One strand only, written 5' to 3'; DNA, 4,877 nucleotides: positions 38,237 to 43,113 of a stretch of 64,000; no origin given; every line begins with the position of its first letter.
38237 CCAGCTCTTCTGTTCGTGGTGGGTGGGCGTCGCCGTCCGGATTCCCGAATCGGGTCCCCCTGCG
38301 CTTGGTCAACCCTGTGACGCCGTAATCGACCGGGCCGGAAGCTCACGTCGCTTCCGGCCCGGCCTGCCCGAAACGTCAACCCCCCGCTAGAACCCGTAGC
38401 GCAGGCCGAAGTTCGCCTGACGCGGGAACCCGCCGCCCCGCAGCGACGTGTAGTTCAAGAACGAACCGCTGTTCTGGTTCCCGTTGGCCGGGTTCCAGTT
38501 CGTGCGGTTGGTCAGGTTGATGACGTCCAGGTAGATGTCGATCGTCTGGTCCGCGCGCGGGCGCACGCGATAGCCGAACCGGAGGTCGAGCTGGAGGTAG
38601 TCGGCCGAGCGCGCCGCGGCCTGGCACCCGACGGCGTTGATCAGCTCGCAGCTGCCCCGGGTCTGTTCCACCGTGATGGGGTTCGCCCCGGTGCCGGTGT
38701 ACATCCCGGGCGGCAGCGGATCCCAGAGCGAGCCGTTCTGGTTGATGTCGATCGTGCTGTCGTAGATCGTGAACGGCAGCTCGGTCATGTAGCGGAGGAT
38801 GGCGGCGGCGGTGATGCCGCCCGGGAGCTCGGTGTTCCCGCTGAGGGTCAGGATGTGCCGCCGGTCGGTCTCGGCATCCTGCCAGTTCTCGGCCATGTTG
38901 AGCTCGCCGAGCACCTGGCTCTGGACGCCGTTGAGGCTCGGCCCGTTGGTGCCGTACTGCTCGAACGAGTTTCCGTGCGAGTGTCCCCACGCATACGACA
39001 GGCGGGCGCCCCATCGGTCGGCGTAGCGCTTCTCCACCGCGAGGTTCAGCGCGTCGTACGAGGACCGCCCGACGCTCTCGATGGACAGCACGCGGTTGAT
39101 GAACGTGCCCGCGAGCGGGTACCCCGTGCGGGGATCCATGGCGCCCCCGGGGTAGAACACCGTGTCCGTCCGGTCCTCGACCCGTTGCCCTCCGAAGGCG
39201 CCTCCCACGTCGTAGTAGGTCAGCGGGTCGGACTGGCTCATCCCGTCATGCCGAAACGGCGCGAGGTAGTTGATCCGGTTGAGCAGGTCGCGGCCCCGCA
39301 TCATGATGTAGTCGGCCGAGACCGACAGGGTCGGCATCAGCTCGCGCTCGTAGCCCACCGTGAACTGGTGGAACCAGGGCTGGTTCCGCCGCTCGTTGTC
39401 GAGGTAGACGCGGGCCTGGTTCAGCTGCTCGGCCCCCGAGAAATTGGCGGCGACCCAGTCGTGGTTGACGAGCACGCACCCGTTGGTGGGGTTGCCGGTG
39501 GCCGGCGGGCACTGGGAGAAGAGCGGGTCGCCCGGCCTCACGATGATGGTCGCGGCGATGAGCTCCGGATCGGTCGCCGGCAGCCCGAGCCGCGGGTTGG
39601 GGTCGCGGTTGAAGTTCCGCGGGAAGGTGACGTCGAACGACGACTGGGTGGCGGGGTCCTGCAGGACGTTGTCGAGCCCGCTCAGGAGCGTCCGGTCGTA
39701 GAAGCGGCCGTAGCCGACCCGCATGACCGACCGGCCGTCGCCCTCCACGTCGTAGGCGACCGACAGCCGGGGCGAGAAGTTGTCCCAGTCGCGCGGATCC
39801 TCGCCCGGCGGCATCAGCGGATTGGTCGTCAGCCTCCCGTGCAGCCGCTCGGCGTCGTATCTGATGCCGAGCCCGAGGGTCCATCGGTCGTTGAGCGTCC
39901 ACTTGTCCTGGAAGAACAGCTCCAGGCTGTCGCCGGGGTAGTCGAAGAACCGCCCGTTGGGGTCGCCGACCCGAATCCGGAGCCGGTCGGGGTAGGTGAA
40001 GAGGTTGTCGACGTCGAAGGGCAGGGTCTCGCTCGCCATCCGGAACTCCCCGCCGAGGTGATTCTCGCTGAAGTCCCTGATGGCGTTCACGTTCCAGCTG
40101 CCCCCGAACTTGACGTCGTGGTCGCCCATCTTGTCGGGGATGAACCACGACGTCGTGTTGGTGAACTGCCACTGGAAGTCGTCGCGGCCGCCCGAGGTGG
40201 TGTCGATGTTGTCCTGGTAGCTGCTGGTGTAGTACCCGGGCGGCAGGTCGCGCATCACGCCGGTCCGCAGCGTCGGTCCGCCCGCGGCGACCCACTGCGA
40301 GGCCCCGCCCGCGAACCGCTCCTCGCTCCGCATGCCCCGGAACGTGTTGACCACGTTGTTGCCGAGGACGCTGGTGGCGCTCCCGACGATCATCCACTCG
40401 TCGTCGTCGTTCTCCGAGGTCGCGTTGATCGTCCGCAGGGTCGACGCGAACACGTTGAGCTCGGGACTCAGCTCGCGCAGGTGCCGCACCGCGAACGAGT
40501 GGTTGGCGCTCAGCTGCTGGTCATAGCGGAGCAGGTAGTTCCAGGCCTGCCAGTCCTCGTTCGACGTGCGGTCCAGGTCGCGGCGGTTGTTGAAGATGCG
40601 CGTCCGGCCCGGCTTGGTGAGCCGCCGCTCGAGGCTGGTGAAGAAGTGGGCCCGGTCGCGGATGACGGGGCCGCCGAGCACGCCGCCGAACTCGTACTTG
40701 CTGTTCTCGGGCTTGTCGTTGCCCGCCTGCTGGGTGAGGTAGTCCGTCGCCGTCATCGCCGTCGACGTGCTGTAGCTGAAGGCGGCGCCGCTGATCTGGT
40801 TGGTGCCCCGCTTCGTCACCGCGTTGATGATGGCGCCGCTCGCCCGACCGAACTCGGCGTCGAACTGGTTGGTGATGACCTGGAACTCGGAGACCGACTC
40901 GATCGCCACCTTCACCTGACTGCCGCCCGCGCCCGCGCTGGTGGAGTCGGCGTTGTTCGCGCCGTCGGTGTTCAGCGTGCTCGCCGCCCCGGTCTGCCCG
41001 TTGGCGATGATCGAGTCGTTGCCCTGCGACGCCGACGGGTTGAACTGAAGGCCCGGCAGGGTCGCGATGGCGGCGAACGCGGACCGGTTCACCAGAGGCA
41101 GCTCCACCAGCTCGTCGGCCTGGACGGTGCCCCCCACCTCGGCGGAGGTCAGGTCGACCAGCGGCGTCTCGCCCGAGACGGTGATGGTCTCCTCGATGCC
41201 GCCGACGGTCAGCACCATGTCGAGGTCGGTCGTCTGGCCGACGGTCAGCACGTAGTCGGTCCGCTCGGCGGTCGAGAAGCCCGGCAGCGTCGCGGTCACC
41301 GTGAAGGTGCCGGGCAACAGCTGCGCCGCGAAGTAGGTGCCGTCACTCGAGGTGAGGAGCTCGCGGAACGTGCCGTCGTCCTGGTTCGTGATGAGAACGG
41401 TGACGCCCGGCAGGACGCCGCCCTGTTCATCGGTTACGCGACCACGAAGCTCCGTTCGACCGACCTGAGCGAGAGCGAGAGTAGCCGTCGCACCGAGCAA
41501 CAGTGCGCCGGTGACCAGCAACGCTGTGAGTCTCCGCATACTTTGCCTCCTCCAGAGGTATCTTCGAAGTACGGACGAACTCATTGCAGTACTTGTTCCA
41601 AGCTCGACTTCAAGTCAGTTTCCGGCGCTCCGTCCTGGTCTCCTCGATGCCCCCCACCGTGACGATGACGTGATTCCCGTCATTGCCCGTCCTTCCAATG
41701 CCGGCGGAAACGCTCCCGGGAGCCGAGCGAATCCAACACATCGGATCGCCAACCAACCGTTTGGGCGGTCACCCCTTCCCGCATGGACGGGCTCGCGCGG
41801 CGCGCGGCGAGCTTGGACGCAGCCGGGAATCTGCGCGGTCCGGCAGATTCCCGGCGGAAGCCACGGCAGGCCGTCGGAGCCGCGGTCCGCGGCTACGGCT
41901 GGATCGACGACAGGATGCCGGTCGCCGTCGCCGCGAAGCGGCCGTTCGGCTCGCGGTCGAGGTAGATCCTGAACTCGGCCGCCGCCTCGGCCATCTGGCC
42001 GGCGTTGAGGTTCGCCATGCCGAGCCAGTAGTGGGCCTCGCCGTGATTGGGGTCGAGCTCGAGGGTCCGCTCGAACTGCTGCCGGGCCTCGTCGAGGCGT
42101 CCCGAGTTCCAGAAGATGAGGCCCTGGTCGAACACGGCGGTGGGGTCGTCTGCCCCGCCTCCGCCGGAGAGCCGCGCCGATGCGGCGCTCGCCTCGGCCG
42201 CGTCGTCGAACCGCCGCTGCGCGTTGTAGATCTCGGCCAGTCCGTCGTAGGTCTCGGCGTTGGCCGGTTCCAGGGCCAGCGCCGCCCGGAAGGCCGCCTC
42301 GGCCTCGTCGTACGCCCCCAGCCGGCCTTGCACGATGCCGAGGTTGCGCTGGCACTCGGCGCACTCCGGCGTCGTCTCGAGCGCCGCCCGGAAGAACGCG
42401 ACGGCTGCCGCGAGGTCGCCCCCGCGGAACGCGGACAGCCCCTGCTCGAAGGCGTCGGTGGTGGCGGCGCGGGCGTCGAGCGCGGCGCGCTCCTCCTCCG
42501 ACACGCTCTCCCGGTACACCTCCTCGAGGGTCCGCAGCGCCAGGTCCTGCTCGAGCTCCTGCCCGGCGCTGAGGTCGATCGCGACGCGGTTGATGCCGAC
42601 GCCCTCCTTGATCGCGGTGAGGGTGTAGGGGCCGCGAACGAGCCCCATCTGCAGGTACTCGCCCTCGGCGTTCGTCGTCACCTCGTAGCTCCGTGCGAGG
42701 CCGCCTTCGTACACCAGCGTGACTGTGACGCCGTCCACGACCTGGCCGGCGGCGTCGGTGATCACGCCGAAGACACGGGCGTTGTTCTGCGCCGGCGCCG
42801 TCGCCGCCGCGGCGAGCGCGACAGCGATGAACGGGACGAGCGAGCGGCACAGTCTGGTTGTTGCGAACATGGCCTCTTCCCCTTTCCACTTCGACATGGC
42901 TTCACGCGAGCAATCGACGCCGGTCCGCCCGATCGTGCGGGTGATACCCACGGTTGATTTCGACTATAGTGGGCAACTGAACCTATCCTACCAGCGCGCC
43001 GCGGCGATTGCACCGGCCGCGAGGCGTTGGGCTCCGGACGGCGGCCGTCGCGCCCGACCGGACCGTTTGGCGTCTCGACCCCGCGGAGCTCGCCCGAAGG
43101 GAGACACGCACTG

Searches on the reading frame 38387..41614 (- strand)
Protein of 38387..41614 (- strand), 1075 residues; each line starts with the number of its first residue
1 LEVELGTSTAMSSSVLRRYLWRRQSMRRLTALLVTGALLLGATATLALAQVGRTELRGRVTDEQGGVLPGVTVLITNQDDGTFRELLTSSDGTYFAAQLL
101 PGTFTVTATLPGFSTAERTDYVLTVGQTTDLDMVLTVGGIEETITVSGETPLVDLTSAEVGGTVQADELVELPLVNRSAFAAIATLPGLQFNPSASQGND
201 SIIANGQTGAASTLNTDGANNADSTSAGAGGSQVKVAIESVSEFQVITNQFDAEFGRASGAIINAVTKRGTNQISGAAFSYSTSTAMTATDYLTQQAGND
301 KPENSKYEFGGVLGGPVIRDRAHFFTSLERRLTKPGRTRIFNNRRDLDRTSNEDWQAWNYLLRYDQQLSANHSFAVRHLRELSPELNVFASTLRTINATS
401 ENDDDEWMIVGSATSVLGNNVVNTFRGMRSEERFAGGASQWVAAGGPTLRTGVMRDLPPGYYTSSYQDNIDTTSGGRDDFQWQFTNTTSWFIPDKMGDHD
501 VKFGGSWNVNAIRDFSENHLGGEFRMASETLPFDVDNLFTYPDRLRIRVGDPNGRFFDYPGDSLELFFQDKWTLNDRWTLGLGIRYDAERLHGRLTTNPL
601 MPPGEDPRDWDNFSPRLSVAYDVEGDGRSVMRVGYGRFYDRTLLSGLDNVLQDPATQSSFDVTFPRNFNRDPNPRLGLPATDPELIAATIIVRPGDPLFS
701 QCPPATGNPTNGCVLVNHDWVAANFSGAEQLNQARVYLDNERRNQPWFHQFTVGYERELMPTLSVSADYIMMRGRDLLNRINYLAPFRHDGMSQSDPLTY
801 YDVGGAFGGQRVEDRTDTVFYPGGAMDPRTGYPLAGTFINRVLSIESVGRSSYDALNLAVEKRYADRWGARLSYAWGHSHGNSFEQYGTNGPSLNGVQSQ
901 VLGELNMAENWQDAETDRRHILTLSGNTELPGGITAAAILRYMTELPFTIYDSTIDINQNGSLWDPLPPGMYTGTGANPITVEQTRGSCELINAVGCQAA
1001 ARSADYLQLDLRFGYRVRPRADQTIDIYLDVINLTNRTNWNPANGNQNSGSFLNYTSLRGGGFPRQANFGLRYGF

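Call 8: search_protein_families(library=pfam, proteins=[window:38387-41614:-], max_evalue=0.001)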
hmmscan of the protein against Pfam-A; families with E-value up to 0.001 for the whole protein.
window:38387-41614:- (1075 aa): 4 families
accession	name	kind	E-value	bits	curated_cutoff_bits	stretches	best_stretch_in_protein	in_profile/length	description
PF25183.1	OMP_b-brl_4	-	1.5e-64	219.2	30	2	350-1066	147-836/838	Outer membrane beta barrel domain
PF13620.12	CarboxypepD_reg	-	9.6e-20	71.2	32.3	1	56-136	2-82/82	Carboxypeptidase regulatory-like domain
PF00593.30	TonB_dep_Rec_b-barrel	-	9.7e-08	32.7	27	1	342-642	45-244/436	TonB dependent receptor-like, beta-barrel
PF13715.12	CarbopepD_reg_2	-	0.00016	22.1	32.2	1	57-133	2-74/88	CarboxypepD_reg-like domain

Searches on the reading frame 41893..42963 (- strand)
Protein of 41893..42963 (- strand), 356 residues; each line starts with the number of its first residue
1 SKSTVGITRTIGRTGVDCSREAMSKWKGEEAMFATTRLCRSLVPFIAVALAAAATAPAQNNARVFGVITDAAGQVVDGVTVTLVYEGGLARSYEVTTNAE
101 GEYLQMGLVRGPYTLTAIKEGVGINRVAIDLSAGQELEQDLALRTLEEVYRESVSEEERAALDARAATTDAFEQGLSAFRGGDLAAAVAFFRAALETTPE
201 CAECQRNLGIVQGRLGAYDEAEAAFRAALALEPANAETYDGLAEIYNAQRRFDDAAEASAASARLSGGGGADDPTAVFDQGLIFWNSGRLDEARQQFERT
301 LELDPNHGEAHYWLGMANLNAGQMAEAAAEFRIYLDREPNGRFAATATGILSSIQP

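Call 8: search_protein_families(library=pfam, proteins=[window:41893-42963:-], max_evalue=0.001)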
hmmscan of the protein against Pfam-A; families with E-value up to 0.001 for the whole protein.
window:41893-42963:- (356 aa): 20 families
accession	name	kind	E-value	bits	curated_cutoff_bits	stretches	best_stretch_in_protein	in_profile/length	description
PF13432.12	TPR_16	-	4.1e-22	78.7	32.7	3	278-340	1-63/65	Tetratricopeptide repeat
PF07719.23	TPR_2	-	5.4e-22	76.5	27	2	276-307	3-34/34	Tetratricopeptide repeat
PF13181.12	TPR_8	-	3.6e-17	61.4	25.7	0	278-307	5-34/34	Tetratricopeptide repeat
PF00515.34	TPR_1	-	1e-16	60.4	27.8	1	202-235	1-34/34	Tetratricopeptide repeat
PF13414.12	TPR_11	-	2.8e-16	59.3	26.8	1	281-320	1-40/42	TPR repeat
PF14559.12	TPR_19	-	1.4e-15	57.8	25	2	287-344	4-62/68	Tetratricopeptide repeat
PF13431.12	TPR_17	-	1.5e-13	50.3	24.4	1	297-327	2-32/34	Tetratricopeptide repeat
PF13371.12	TPR_9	-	2.7e-12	46.9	35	1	244-310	3-65/73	Tetratricopeptide repeat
PF13620.12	CarboxypepD_reg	-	6.3e-12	46.1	32.3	1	64-143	2-81/82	Carboxypeptidase regulatory-like domain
PF13428.12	TPR_14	-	8.1e-12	45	23.5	1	281-315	8-42/44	Tetratricopeptide repeat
PF13424.12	TPR_12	-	1.2e-11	45.1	30.1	2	174-231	9-74/77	Tetratricopeptide repeat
PF13174.12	TPR_6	-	6.5e-11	42.6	26.3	0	309-340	1-32/33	Tetratricopeptide repeat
PF12895.13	ANAPC3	-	2.5e-06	28.1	27.2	0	166-226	21-80/82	Anaphase-promoting complex, cyclosome, subunit 3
PF13176.12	TPR_7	-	4.4e-06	26.8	27.9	0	207-233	4-30/36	Tetratricopeptide repeat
PF13374.12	TPR_10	-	2.8e-05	24.4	27.5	0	202-231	2-31/42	Tetratricopeptide repeat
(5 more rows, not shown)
